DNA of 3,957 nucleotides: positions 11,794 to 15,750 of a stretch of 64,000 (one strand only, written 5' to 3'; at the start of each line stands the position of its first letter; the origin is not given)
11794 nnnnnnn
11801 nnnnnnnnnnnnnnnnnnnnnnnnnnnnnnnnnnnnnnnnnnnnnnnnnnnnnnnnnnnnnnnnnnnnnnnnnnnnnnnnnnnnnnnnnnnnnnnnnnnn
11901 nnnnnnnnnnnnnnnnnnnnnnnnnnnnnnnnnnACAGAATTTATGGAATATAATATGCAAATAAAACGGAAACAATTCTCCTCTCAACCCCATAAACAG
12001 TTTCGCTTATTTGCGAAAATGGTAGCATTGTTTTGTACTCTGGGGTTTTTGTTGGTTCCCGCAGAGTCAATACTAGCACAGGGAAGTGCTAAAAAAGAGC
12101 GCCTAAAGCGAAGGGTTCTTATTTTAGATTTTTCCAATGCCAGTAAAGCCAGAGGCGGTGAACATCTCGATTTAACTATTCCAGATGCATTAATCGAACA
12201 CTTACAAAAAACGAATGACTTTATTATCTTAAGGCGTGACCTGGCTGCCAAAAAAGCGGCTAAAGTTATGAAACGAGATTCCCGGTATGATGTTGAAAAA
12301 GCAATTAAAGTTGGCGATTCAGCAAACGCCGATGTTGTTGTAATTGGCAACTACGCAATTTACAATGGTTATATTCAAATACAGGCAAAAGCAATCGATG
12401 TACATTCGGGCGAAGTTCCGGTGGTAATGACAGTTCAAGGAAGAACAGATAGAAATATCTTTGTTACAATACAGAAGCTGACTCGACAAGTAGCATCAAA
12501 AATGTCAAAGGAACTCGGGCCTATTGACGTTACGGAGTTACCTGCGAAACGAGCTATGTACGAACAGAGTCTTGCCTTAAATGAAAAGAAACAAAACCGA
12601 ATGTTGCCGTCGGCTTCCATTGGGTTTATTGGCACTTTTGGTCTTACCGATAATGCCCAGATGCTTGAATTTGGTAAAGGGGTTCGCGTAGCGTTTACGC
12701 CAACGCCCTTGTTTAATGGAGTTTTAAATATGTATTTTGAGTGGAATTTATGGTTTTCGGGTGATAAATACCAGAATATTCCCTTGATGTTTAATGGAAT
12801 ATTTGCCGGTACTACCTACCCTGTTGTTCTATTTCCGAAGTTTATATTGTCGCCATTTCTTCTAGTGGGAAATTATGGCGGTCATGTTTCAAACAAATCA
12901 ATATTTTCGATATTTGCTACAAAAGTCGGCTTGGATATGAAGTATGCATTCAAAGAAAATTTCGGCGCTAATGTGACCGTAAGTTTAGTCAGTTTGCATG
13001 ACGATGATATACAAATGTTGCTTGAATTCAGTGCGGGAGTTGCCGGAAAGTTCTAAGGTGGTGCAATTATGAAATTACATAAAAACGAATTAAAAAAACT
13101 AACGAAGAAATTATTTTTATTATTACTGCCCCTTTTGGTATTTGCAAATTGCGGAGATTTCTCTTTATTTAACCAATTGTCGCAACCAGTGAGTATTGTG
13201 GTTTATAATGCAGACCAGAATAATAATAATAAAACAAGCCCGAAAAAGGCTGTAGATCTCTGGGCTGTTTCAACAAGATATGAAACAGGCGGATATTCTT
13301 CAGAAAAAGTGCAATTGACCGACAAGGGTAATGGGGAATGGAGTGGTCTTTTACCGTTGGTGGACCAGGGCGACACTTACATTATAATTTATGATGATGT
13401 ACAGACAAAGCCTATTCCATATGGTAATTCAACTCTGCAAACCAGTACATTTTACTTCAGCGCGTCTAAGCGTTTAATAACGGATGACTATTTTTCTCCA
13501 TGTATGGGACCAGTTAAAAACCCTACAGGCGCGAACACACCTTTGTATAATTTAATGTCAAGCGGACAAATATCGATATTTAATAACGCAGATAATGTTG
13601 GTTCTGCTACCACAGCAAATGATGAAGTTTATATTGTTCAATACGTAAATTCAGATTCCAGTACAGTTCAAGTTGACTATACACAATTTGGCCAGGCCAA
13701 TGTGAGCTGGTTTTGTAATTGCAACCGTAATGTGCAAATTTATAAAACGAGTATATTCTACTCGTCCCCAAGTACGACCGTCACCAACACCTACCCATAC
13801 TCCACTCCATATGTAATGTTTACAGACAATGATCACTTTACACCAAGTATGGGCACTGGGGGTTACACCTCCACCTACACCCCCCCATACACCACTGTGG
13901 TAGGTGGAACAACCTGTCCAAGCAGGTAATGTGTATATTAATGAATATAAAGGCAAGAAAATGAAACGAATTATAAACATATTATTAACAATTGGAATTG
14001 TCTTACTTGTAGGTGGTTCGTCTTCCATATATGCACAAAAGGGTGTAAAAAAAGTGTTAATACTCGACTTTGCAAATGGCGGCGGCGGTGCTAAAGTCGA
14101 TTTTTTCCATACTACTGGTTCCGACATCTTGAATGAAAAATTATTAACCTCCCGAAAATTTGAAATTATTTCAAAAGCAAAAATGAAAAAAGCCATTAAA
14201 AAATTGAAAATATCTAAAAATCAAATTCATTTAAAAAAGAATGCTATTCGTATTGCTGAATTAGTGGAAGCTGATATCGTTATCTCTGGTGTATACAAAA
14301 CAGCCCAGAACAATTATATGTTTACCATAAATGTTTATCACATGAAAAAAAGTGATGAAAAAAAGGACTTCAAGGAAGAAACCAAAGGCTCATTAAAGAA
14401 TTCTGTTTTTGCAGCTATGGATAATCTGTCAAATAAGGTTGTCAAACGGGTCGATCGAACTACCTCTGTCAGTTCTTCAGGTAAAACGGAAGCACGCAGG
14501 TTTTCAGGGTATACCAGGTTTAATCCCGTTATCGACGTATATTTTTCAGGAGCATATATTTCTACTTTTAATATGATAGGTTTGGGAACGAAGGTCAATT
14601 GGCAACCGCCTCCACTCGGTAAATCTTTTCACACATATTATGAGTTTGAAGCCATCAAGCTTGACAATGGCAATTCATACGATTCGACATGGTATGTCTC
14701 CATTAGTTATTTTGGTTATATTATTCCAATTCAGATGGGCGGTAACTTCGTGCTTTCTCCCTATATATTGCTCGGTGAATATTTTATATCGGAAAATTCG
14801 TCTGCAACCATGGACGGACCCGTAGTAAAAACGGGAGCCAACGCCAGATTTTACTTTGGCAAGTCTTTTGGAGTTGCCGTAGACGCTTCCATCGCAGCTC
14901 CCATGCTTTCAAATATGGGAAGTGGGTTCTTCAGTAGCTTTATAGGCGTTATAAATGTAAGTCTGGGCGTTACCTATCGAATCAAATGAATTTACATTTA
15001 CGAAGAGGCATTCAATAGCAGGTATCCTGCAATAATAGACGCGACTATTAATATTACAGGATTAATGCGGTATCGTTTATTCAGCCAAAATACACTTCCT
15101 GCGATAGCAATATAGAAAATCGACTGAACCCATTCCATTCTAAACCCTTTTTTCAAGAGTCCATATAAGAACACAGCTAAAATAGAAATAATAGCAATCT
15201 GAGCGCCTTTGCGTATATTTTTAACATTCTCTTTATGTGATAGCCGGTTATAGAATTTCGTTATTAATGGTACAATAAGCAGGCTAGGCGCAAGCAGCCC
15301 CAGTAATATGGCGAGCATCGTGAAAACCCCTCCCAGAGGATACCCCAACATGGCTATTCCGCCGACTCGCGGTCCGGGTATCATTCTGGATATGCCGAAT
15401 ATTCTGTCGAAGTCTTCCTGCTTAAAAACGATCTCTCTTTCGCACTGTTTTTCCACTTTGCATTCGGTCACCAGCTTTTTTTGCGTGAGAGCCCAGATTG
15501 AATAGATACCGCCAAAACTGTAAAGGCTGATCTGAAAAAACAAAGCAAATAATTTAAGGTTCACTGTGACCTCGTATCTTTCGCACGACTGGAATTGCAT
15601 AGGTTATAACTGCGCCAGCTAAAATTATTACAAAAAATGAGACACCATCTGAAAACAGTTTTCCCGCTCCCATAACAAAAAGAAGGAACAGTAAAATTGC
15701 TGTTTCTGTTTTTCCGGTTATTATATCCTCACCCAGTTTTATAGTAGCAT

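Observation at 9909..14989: Tandem A-B-A-B-A array of paralogous beta-barrel / lipoprotein gene pairs: best candidate for an undescribed envelope system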

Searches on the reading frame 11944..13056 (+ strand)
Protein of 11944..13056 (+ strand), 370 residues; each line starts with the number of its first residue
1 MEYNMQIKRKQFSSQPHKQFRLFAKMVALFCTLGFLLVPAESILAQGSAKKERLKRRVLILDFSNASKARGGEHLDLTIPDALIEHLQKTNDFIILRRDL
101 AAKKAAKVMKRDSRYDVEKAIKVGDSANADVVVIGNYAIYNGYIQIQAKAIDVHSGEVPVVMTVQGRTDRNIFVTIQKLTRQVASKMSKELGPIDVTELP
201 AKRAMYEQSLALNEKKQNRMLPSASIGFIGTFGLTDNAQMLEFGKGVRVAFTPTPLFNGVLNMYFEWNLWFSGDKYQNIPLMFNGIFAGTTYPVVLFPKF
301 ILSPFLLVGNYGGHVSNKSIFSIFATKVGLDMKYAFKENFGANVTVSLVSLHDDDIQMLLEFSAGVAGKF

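Call 3: search_protein_families(library=pfam, proteins=[window:11944-13056:+], max_evalue=1)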
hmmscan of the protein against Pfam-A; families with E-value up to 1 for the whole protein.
window:11944-13056:+ (370 aa): 2 families
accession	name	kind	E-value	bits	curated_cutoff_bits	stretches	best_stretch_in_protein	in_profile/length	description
PF03783.19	CsgG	-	3.9e-05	23.5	20.8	2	54-136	8-97/210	Curli production assembly/transport component CsgG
PF17680.6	FlgO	-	0.13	12.5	22.6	1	120-158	79-117/130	FlgO protein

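Call 4: search_protein_families(library=ncbifam, proteins=[window:11944-13056:+], max_evalue=1)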
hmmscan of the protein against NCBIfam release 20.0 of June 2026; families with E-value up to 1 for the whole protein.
window:11944-13056:+ (370 aa): 2 families
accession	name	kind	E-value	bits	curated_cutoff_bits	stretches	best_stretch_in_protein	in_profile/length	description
TIGR03437.1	Soli_cterm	paralog_domain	0.052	13.3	29.05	1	122-177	170-225/225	Solibacter uncharacterized C-terminal domain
TIGR02722.1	lp_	equivalog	0.17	11.9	110.55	0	85-137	96-150/189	penicillin-binding protein activator LpoB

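Call 38: predict_structure(alignment_id=A3)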
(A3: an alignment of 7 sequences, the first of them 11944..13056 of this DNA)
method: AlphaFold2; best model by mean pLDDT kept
length: 370 residues; sequences in the alignment: 7
mean_pLDDT: 74.8   pTM: 0.47
mean pLDDT of the five models: 74.8, 74.5, 74.4, 73.5, 72.5
residues with pLDDT >= 90: 86; 70-90: 165; 50-70: 63; < 50: 56
segments of 3 or more residues with pLDDT < 50: 1-17, 33-51, 209-217, 238-240, 274-278
pLDDT, mean of each block of 10 residues (from residue 1): 35 42 60 41 33 80 85 83 92 86 83 84 87 92 92 90 87 89 93 72 53 51 85 62 78 66 83 53 79 79 88 64 86 85 91 73 87
secondary structure, 60 per line:
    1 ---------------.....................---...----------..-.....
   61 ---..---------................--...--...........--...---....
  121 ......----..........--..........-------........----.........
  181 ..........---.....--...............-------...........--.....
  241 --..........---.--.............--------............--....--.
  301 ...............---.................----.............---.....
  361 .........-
elements in order: H16-36 E56-60 H75-90 E93-95 H98-108 H117-126 E131-140 E143-152 E160-167 H172-190 H201-215 E223-233 H236-240 E243-252 E259-271 E280-291 E294-297 E300-315 E319-335 E340-352 E356-369

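Call 76: fold_search(model_id=the predicted structure, library=pdb)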
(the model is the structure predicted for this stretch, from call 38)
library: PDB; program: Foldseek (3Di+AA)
matches with E <= 10: 1425; with E <= 0.001: 38
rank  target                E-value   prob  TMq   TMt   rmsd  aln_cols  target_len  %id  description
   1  7mx5_B                1.7e-07  1.00  0.26  0.24  22.4       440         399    9  Crystal structure of TolB from Acinetobacter baumannii (released 2021-05-26)
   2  7mx5_A                1.8e-07  1.00  0.26  0.25  22.8       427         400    9  Crystal structure of TolB from Acinetobacter baumannii (released 2021-05-26)
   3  2n2l_MODEL_1_A        4.0e-07  1.00  0.30  0.62   5.9       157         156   14  NMR structure of yersinia pestis ail (attachment invasion locus) in decylphosphocholine micelles calculated wi (released 2015-07-22)
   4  1p4t                  4.6e-06  1.00  0.31  0.65   4.3       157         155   15  Crystal structure of Neisserial surface protein A (NspA) (released 2003-07-22)
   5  4rlc                  6.0e-06  1.00  0.25  0.56   5.4       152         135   16  Crystal structure of the N-terminal beta-barrel domain of Pseudomonas aeruginosa OprF (released 2015-04-22)
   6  3w1e                  6.3e-06  1.00  0.25  0.26  17.8       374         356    8  Structure of FlgT, a flagellar basal body component protein (released 2013-04-03)
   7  9fzc_A                7.1e-06  1.00  0.28  0.54   6.0       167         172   12  Structure of OmpA-short in complex with nanobody Nb01 (released 2024-07-17)
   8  3qra                  8.4e-06  1.00  0.27  0.57   5.6       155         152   14  The crystal structure of Ail, the attachment invasion locus protein of Yersinia pestis (released 2011-11-23)
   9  2mnh_MODEL_1_A        9.9e-06  1.00  0.28  0.63   5.5       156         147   15  Refined structure of outer membrane protein x in nanodisc by measuring residual dipolar couplings (released 2015-03-18)
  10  9fzd_A                1.2e-05  1.00  0.24  0.43   7.1       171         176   13  Structure of OmpA-long in complex with nanobody Nb39 (released 2024-07-17)
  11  3qrc_A                1.9e-05  1.00  0.28  0.56   5.8       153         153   14  The crystal structure of Ail, the attachment invasion locus protein of Yersinia pestis, in complex with the heparin an (released 2011-11-23)
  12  4q6l                  2.1e-05  1.00  0.25  0.60  11.3       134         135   14  LpoB C-terminal domain from Salmonella enterica (Native) (released 2014-05-14)
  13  3qrc_B                2.1e-05  1.00  0.29  0.61   5.2       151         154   14  The crystal structure of Ail, the attachment invasion locus protein of Yersinia pestis, in complex with the heparin an (released 2011-11-23)
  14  4q6z_A                2.7e-05  1.00  0.26  0.62  11.1       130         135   15  LpoB C-terminal domain from Escherichia coli (released 2014-05-14)
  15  2m06_MODEL_1_A        3.9e-05  1.00  0.30  0.67   4.7       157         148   13  NMR structure of OmpX in phopspholipid nanodiscs (released 2012-12-12)
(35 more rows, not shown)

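Call 89: search_protein_families(library=pfam, alignment_id=A3, max_evalue=0.1)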
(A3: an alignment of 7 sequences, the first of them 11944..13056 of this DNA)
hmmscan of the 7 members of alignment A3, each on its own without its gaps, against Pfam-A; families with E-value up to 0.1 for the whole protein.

A. member 1, window:11944-13056:+ (370 aa): 1 family
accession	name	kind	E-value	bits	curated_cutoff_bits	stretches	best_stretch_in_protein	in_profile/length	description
PF03783.19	CsgG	-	3.9e-05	23.5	20.8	0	54-136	8-97/210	Curli production assembly/transport component CsgG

B. families by the number of members that match (of 7 scanned): 7 families
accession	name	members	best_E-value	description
PF13036.11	LpoB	4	0.00047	Peptidoglycan-synthase activator LpoB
PF11684.13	DUF3280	3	1.3e-06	Protein of unknown function (DUF2380)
PF03783.19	CsgG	3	3.9e-05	Curli production assembly/transport component CsgG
PF17680.6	FlgO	2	7.4e-09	FlgO protein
PF13505.12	OMP_b-brl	1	0.0023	Outer membrane protein beta-barrel domain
PF09716.15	ETRAMP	1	0.014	Malarial early transcribed membrane protein (ETRAMP)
PF04052.18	TolB_N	1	0.06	TolB amino-terminal domain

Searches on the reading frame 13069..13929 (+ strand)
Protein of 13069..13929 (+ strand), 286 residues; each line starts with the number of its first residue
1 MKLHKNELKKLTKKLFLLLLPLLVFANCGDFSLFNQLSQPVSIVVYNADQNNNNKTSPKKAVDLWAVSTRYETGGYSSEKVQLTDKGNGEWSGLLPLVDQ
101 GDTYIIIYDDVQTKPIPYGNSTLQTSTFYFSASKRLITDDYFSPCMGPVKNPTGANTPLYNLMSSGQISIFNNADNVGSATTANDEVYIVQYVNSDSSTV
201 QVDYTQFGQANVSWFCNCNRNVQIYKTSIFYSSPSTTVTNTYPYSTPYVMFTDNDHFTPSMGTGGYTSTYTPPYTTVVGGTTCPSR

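Call 3: search_protein_families(library=pfam, proteins=[window:13069-13929:+], max_evalue=1)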
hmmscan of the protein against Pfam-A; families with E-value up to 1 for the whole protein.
window:13069-13929:+ (286 aa): 0 families

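Call 4: search_protein_families(library=ncbifam, proteins=[window:13069-13929:+], max_evalue=1)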
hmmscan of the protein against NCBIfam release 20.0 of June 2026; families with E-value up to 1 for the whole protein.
window:13069-13929:+ (286 aa): 1 family
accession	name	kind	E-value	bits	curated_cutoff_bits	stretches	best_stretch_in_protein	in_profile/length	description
NF040904.1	PhrA_Strep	subfamily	0.32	11.2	40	1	10-46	6-42/56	PhrA family quorum-sensing system peptide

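Call 63: find_related_loci(query=A8, collection=genome_contigs, flank=10000)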
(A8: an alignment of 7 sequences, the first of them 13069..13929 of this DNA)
Query A8 (286 aa) in genome_contigs; peptide patterns used: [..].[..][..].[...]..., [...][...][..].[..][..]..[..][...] (x = any residue, [..] = any of these).
91 stretches matched a pattern; 3 encode a relative of the query (tblastn E <= 1e-3); 3 distinct loci.
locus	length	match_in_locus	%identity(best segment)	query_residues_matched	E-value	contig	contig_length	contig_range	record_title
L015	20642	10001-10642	36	41-231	7e-30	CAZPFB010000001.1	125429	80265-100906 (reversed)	MAG TPA_asm: uncultured Leptospiraceae bacterium isolate SRP323723_co1_118 genome assembly, contig: NODE_120_length_1254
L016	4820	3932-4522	34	38-228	1e-27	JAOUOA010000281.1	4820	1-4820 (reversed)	MAG: Spirochaetia bacterium isolate 8_1_Oct_SF_Bin1 8_1_Oct_SF_Bin1_scaffold_21911_c1, whole genome shotgun sequence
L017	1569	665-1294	37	55-261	1e-27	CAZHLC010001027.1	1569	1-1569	MAG TPA_asm: uncultured Leptospiraceae bacterium isolate SRP135972_co1_289 genome assembly, contig: NODE_175767_length_1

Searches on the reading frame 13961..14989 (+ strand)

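Call 3: search_protein_families(library=pfam, proteins=[window:13961-14989:+], max_evalue=1)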
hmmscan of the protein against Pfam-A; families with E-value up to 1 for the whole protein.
window:13961-14989:+ (342 aa): 2 families
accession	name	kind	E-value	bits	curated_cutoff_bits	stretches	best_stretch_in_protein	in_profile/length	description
PF13036.11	LpoB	-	0.0052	17.1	22.3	1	57-117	54-115/147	Peptidoglycan-synthase activator LpoB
PF20917.2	AsnRS_N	-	0.5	11.2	27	1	63-93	30-59/91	Asparaginal-tRNA synthetase, N-terminal domain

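Call 4: search_protein_families(library=ncbifam, proteins=[window:13961-14989:+], max_evalue=1)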
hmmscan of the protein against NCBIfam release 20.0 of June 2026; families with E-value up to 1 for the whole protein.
window:13961-14989:+ (342 aa): 4 families
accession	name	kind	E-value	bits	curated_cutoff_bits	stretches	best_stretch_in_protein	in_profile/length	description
TIGR02722.1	lp_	equivalog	0.00031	20.8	110.55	1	55-118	92-156/189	penicillin-binding protein activator LpoB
TIGR02800.1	propeller_TolB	equivalog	0.0071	15.3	343.15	1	31-163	24-147/418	Tol-Pal system beta propeller repeat protein TolB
TIGR01360.1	aden_kin_iso1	equivalog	0.046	13.4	284.1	1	99-205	59-170/188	adenylate kinase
NF009381.0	PRK12740.1-5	subfamily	0.16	10.3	583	1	61-164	113-216/692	elongation factor G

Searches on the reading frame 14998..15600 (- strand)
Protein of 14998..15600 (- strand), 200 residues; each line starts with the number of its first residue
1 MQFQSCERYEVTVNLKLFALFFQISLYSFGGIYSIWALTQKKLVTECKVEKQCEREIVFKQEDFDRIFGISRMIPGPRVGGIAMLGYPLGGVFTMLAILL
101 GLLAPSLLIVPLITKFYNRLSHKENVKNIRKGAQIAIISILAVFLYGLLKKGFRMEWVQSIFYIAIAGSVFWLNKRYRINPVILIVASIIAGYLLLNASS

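Call 35: search_protein_families(library=pfam, proteins=[window:14998-15600:-], max_evalue=0.001)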
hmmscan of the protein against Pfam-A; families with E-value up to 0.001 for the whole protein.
window:14998-15600:- (200 aa): 1 family
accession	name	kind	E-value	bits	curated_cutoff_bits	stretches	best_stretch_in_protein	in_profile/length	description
PF02417.20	Chromate_transp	-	2.2e-26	93.3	28.6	1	15-193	1-166/166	Chromate transporter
